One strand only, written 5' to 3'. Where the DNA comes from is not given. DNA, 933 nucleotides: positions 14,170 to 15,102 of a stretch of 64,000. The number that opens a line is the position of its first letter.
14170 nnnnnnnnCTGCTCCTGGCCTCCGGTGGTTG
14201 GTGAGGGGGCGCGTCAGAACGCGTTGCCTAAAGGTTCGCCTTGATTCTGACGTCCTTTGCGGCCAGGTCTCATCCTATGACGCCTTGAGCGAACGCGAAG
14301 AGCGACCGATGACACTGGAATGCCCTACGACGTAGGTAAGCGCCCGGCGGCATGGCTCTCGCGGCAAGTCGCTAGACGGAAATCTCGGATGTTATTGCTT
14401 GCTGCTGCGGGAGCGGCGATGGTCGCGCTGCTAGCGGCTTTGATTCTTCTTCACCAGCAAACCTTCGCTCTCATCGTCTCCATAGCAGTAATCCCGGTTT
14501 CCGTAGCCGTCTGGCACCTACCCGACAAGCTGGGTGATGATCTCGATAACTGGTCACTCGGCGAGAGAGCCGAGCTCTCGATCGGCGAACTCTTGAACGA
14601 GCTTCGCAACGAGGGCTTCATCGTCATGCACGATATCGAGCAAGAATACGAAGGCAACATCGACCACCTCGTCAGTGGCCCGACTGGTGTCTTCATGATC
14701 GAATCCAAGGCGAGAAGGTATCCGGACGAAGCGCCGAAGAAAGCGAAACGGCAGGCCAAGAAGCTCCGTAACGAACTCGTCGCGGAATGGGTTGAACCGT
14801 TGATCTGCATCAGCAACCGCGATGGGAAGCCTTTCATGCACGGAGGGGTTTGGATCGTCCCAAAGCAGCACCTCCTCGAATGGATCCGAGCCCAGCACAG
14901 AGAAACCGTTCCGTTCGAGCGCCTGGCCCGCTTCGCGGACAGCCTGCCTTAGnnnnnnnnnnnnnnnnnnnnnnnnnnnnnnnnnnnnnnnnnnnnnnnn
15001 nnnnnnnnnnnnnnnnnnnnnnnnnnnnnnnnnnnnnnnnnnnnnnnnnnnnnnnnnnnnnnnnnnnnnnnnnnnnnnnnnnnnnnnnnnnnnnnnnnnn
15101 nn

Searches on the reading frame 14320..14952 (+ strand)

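Call 89: search_protein_families(library=pfam, proteins=[window:14320-14952:+], max_evalue=0.001)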
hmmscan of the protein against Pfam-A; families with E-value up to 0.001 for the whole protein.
window:14320-14952:+ (210 aa): 1 family
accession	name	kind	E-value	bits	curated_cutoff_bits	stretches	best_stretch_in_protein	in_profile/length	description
PF08378.17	NERD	-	6.9e-11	43.1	22.1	1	81-164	2-110/111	Nuclease-related domain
